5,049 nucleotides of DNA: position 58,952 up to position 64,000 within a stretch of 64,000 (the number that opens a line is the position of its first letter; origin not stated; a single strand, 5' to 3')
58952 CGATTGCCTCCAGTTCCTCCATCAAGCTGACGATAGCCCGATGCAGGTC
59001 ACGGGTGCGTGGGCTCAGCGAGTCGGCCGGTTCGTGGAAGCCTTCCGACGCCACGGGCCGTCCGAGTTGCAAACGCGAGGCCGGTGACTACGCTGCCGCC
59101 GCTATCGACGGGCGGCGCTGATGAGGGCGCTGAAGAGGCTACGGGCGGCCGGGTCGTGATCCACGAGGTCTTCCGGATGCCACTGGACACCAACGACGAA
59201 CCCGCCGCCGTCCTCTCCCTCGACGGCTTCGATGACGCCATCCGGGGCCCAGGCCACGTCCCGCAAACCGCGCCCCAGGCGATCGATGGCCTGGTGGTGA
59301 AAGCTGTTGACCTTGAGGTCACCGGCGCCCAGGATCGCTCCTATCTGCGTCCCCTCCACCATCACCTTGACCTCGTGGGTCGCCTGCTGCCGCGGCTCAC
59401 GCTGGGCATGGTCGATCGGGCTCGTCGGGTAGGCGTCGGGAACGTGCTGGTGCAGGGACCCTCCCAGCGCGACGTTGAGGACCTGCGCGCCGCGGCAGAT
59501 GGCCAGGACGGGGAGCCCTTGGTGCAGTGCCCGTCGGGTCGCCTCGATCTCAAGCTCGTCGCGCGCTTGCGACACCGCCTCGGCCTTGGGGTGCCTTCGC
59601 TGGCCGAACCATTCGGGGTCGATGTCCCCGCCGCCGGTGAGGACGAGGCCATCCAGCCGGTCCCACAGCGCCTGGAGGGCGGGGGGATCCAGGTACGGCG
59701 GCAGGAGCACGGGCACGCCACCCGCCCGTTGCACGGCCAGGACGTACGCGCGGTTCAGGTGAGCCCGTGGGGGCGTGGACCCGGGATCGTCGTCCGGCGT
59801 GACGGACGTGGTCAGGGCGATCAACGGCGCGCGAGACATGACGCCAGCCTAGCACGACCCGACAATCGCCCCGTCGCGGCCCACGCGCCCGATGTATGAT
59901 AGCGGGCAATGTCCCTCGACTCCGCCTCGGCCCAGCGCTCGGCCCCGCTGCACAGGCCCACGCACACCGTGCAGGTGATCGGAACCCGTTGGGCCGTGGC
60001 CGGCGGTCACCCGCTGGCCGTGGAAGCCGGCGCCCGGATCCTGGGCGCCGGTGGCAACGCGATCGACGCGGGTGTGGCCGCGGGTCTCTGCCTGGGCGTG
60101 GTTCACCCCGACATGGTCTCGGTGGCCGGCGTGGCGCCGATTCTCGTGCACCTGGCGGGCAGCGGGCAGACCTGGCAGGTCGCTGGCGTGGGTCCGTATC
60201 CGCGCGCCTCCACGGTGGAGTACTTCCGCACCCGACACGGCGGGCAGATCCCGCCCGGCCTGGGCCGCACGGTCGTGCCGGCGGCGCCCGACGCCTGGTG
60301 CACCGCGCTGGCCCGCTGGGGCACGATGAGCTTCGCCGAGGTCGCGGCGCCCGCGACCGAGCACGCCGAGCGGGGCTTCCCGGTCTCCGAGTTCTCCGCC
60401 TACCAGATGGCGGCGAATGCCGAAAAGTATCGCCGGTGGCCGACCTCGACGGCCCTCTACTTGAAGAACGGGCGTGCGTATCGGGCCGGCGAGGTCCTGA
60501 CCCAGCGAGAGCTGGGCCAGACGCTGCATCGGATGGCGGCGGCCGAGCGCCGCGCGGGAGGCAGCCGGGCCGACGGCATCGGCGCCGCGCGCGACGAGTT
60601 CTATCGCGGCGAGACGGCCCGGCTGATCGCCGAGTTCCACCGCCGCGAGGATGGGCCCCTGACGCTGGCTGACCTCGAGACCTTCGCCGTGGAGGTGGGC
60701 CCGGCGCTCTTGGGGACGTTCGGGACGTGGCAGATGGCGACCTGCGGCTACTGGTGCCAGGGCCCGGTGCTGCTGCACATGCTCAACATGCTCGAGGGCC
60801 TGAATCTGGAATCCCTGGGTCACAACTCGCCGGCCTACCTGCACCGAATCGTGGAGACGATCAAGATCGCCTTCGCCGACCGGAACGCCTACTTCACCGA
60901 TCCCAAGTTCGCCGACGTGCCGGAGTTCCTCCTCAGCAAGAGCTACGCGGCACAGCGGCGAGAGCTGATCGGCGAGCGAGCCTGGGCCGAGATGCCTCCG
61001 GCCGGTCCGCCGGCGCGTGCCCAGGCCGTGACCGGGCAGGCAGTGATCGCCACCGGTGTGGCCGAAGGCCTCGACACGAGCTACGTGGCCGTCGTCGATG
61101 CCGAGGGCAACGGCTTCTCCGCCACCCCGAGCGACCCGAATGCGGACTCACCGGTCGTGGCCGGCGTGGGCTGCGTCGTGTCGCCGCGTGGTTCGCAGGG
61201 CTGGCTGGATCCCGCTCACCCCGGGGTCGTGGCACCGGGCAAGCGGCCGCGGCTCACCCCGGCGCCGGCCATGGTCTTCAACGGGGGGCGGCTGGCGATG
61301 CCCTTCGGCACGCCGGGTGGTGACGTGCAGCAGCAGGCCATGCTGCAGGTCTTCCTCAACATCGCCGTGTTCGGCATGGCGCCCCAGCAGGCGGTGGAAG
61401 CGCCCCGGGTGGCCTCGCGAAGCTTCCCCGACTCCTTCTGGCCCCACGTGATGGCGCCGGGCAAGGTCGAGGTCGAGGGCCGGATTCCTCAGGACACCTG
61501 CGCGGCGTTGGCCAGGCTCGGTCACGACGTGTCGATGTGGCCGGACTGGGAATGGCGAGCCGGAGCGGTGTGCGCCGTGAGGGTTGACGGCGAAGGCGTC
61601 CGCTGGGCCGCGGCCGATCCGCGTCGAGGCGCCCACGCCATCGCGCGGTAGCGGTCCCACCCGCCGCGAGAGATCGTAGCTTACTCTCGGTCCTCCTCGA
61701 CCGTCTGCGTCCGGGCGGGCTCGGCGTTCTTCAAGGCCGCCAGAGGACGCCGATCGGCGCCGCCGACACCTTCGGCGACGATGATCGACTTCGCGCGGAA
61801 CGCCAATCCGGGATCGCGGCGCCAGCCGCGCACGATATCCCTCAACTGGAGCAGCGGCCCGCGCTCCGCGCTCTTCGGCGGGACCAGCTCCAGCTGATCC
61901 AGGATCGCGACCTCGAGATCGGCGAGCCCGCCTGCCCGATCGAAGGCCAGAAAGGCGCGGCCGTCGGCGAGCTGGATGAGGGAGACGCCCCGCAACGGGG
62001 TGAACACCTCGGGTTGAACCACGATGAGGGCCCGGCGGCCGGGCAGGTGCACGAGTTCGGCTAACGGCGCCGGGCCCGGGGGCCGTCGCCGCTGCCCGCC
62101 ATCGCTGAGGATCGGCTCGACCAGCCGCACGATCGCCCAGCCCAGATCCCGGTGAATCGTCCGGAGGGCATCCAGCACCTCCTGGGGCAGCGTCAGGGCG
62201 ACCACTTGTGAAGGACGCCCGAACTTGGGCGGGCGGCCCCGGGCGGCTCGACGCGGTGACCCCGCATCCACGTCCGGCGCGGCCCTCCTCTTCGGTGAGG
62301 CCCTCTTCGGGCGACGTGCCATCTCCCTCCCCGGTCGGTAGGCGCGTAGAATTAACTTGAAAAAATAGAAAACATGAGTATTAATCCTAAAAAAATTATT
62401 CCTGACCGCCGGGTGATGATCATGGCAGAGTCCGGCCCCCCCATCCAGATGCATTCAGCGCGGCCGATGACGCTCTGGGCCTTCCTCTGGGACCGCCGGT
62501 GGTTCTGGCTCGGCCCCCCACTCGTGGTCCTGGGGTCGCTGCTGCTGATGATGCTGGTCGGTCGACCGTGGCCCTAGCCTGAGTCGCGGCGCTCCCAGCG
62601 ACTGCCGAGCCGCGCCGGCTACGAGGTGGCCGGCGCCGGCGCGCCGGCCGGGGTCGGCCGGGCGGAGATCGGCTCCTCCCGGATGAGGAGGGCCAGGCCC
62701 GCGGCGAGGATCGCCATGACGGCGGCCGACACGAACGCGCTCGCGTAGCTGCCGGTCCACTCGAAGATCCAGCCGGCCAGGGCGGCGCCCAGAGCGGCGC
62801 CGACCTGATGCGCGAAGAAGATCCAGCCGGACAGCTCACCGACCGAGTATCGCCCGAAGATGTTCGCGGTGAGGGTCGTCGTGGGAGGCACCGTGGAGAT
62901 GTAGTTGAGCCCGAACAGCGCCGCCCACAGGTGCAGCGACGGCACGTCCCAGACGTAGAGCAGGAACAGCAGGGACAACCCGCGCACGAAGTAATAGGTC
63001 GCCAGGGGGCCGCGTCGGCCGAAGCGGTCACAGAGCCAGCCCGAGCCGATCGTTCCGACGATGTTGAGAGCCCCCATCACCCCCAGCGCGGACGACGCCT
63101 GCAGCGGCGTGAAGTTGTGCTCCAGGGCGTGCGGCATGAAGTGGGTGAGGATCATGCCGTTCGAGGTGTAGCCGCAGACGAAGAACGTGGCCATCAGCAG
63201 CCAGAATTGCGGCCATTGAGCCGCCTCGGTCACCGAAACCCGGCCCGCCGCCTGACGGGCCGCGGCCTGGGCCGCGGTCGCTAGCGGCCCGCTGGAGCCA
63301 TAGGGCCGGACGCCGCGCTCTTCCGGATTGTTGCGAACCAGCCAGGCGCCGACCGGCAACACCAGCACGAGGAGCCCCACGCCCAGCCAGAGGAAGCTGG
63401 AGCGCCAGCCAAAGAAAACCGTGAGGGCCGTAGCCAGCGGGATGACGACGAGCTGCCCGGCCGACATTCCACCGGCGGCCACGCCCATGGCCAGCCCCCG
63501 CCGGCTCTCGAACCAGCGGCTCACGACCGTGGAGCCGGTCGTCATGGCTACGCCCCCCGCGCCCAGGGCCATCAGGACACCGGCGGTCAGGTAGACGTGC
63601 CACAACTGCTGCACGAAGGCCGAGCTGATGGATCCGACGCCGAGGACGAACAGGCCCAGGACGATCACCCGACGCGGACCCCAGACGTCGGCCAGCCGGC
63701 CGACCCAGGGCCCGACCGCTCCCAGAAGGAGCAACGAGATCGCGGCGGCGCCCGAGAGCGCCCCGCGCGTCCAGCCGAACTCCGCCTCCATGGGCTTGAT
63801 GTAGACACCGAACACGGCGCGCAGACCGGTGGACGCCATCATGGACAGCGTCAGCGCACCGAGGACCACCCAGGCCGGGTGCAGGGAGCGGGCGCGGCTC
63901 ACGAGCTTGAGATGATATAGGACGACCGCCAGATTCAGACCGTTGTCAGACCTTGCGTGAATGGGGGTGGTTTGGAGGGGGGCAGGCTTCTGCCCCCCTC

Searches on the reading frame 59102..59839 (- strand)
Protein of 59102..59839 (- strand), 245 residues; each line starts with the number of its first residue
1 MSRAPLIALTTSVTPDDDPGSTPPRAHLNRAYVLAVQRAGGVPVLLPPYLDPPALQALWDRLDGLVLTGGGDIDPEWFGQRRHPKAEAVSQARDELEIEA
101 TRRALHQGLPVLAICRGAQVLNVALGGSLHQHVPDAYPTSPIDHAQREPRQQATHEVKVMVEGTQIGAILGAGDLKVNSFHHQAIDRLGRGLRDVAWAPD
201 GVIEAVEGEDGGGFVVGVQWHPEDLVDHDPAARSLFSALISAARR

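Call 57: search_protein_families(library=pfam, proteins=[window:59102-59839:-])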
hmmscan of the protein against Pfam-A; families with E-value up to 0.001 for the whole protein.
window:59102-59839:- (245 aa): 2 families
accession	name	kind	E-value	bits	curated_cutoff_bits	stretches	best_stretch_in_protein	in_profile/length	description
PF07722.19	Peptidase_C26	-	9.1e-66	222.2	20.5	1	5-223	1-219/219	Peptidase C26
PF00117.34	GATase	-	2e-12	47.6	22.8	1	95-224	59-173/190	Glutamine amidotransferase class-I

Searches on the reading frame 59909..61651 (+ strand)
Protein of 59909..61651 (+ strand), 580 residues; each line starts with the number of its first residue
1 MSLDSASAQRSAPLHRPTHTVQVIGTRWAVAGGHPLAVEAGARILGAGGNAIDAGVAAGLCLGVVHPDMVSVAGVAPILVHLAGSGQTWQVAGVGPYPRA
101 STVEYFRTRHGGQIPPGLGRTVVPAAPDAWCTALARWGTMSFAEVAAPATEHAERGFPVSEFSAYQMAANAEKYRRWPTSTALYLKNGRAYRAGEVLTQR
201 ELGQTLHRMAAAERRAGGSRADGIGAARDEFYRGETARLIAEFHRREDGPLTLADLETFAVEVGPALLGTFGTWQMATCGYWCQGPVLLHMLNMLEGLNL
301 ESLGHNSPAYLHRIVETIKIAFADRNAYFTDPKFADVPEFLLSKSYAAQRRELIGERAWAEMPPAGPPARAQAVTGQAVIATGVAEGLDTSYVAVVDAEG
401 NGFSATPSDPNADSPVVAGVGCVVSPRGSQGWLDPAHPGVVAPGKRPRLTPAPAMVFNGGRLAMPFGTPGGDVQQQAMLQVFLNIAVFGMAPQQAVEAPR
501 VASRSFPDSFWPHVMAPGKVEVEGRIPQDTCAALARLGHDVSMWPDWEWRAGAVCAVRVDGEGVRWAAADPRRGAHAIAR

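Call 57: search_protein_families(library=pfam, proteins=[window:59909-61651:+])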
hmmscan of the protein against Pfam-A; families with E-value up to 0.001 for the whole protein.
window:59909-61651:+ (580 aa): 1 family
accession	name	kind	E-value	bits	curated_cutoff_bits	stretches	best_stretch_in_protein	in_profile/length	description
PF01019.26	G_glu_transpept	-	4.9e-104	349.4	27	1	43-573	2-510/512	Gamma-glutamyltranspeptidase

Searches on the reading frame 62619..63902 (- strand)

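Call 57: search_protein_families(library=pfam, proteins=[window:62619-63902:-])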
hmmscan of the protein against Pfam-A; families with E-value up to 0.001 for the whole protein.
window:62619-63902:- (427 aa): 3 families
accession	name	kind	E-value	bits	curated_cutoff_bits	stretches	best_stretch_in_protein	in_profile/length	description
PF07690.21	MFS_1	-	7.4e-55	186.7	33.4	2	18-373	2-347/347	Major Facilitator Superfamily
PF00083.30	Sugar_tr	-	7.5e-07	28.8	22.3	1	63-313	61-333/452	Sugar (and other) transporter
PF03092.22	BT1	-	0.00038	19.7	22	1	353-416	121-182/432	BT1 family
